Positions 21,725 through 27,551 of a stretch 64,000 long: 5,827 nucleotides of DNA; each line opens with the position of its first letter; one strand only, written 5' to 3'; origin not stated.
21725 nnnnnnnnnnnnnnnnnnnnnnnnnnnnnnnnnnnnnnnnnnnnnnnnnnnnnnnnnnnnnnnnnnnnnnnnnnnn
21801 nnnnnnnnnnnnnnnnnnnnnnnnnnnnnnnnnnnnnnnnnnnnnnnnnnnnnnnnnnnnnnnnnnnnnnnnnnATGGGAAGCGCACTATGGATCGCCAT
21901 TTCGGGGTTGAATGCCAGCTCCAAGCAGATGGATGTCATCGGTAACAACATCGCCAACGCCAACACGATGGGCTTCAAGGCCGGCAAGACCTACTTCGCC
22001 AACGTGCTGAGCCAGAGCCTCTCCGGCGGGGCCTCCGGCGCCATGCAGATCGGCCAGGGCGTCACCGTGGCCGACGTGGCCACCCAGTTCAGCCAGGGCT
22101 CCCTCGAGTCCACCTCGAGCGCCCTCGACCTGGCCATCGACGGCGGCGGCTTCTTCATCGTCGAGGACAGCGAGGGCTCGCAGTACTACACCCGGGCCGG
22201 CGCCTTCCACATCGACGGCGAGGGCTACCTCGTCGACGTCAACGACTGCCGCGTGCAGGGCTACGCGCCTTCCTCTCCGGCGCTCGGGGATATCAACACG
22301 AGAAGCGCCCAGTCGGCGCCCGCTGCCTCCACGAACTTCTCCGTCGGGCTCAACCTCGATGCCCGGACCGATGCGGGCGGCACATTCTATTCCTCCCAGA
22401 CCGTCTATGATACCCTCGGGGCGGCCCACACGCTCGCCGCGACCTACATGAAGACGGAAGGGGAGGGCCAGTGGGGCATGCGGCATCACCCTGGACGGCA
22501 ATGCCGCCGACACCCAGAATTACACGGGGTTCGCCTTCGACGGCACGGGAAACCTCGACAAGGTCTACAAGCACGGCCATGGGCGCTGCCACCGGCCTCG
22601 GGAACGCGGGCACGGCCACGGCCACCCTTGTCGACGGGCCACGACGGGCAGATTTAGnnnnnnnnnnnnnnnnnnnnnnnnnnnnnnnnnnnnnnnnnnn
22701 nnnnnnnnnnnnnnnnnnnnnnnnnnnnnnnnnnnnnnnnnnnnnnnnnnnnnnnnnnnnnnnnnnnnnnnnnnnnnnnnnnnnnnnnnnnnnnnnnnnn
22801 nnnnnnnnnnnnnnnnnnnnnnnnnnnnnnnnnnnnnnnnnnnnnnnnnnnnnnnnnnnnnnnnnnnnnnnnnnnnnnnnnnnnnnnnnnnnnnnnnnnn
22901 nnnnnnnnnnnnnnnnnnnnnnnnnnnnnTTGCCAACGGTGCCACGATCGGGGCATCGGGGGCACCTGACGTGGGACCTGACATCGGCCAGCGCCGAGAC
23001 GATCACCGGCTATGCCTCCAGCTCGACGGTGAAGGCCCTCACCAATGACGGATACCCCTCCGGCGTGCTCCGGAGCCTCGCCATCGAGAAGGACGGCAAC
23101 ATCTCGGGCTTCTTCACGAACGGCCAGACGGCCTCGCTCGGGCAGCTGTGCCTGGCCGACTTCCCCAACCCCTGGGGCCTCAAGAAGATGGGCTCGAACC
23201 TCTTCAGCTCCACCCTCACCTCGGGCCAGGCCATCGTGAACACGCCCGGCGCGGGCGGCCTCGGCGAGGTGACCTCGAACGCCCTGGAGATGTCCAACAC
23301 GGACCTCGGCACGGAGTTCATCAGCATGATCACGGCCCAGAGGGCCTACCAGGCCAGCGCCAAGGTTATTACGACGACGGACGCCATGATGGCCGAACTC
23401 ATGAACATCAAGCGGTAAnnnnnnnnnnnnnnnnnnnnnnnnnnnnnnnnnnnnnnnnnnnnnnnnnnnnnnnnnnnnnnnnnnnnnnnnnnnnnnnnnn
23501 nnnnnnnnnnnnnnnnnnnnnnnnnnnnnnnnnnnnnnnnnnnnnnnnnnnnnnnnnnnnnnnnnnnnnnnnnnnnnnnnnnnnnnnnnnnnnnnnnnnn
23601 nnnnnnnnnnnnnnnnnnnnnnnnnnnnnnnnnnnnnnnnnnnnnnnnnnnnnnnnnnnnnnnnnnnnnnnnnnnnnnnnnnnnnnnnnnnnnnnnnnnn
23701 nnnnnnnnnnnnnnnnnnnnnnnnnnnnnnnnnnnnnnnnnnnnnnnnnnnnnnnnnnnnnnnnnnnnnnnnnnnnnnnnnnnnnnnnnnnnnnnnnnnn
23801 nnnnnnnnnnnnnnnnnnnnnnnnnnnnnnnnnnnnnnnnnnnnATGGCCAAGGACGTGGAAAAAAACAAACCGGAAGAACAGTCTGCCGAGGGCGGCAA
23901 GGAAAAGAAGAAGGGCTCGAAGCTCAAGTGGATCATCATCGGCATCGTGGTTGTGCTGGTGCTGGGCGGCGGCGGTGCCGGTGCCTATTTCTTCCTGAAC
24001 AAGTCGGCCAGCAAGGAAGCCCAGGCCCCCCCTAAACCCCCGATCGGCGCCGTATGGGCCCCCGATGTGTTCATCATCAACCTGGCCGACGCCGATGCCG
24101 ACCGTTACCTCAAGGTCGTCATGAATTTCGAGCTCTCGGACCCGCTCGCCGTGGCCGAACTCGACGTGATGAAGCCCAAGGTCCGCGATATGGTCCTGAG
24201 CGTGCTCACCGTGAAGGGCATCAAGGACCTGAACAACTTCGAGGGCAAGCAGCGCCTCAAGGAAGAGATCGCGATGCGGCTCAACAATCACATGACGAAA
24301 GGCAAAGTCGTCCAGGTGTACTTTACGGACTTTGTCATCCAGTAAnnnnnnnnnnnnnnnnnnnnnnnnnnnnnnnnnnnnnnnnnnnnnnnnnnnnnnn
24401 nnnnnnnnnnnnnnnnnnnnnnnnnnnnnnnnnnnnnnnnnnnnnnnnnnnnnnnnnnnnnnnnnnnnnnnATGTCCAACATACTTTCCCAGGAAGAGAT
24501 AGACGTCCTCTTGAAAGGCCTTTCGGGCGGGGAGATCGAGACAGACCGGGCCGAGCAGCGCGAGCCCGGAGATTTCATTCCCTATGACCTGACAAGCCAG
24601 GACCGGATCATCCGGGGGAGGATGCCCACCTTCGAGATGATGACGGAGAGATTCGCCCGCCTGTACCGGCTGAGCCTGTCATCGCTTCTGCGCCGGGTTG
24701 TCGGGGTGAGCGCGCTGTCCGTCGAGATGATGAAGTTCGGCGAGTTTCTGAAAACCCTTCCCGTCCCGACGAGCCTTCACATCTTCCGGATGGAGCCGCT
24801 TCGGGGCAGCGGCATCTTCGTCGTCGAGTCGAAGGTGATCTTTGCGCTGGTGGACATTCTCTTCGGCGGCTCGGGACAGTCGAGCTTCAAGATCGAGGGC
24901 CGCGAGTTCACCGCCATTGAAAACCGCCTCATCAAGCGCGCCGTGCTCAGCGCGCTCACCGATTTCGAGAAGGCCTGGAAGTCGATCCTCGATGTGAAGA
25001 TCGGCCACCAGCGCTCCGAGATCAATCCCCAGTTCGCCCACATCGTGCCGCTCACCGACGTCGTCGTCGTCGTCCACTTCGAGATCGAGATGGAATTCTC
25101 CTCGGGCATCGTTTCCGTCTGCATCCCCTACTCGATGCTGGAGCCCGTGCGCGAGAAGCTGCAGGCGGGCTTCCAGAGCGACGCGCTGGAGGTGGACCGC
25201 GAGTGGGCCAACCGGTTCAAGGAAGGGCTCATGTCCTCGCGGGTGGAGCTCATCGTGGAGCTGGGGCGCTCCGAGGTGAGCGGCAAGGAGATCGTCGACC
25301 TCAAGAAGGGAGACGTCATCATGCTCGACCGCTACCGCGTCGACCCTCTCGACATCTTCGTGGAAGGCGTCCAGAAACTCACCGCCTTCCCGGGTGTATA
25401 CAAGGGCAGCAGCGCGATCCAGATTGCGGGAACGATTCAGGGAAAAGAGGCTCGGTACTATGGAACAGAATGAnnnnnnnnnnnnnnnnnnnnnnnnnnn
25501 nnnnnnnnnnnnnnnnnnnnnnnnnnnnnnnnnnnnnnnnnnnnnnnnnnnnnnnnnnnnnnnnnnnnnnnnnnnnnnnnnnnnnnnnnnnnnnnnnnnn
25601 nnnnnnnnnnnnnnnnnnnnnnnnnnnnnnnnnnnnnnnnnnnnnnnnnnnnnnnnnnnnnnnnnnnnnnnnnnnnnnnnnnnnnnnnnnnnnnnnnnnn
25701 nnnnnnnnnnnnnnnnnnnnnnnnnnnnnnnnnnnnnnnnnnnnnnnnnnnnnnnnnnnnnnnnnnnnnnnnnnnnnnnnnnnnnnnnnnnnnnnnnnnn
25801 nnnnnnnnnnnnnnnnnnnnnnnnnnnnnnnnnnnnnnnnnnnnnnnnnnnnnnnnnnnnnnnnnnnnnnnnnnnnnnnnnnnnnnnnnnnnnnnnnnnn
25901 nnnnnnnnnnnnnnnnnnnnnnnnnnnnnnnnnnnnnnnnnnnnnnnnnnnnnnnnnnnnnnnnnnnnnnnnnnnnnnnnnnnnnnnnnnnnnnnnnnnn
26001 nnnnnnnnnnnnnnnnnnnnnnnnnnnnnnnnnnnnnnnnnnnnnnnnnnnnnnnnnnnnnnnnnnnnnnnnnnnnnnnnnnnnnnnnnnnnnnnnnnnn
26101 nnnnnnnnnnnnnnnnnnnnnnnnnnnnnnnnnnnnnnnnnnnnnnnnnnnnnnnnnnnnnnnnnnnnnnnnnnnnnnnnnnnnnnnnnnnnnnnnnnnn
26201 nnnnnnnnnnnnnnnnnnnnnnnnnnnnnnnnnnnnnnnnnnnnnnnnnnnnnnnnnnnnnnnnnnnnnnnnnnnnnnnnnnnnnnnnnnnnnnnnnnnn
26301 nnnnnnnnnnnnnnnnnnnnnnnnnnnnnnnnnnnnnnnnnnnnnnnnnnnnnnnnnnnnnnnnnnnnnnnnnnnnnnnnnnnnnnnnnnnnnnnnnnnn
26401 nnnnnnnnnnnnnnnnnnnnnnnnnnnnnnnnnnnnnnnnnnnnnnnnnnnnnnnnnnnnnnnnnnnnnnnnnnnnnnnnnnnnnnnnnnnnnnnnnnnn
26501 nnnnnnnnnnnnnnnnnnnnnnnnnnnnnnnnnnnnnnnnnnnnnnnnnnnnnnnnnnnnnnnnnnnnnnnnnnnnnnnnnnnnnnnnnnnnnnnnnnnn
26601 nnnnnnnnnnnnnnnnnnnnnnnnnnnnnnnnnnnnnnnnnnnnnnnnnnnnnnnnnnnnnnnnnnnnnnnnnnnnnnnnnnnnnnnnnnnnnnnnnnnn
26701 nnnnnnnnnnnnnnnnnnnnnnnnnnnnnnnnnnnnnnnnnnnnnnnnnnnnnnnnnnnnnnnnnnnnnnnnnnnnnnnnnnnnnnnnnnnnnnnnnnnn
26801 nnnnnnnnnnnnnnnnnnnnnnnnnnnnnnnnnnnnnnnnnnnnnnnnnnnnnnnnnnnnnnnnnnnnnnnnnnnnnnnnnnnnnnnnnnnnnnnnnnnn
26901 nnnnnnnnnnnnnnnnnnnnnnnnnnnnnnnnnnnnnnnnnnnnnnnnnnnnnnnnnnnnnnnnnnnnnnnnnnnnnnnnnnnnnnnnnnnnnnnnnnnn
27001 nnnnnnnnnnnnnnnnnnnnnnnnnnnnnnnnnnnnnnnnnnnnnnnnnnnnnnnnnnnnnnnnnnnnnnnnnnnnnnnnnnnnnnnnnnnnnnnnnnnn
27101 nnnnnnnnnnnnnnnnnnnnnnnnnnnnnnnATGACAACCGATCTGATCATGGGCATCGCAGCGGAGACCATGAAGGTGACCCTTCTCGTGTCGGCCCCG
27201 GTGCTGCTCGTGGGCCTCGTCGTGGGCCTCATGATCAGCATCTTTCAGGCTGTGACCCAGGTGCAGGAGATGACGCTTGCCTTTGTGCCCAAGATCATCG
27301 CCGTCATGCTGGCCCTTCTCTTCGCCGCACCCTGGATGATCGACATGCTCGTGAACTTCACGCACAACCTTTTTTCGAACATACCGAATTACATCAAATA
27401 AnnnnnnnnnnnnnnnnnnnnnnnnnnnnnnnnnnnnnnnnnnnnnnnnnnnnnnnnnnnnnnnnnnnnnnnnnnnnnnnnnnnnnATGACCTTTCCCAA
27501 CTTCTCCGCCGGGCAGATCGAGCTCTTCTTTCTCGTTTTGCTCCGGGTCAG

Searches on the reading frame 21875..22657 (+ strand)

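Call 19: search_protein_families(library=pfam, proteins=[window:21875-22657:+], max_evalue=0.001)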
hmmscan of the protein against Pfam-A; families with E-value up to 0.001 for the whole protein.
window:21875-22657:+ (260 aa): 3 families
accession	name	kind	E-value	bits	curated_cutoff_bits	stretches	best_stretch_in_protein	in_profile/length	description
PF22692.1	LlgE_F_G_D1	-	2e-13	50.7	27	1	87-140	1-45/64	Flagellar hook protein FlgE/F/G D1 domain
PF00460.25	Flg_bb_rod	-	1.6e-11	44.3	20.7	1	7-35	3-31/31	Flagella basal body rod protein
PF07559.19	FlgE_D2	-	2.2e-05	25.4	22.7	1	160-203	11-55/142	Flagellar basal body protein FlaE D2 domain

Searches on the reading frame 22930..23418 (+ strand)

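Call 19: search_protein_families(library=pfam, proteins=[window:22930-23418:+], max_evalue=0.001)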
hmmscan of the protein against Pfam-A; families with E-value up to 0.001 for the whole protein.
window:22930-23418:+ (162 aa): 1 family
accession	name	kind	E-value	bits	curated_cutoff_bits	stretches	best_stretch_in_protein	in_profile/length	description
PF06429.18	Flg_bbr_C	-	1.7e-14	53.5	23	1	116-160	2-46/46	Flagellar basal body rod FlgEFG protein C-terminal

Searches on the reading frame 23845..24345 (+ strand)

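Call 19: search_protein_families(library=pfam, proteins=[window:23845-24345:+], max_evalue=0.001)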
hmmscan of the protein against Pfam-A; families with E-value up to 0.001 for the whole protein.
window:23845-24345:+ (166 aa): 1 family
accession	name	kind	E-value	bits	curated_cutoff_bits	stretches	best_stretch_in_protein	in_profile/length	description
PF03748.19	FliL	-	1.1e-21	77.7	24.6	1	74-166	6-103/103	Flagellar basal body-associated protein FliL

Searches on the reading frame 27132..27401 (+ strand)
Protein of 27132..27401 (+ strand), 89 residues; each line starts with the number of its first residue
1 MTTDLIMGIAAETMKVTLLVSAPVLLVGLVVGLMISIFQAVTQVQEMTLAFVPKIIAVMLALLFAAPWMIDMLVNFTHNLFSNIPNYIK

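Call 21: search_protein_families(library=pfam, proteins=[window:27132-27401:+], max_evalue=0.001)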
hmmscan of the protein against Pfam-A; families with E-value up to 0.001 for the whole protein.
window:27132-27401:+ (89 aa): 1 family
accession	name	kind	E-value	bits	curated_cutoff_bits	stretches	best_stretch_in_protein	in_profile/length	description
PF01313.24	Bac_export_3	-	1.4e-29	102.3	25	1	6-78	2-74/74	Bacterial export proteins, family 3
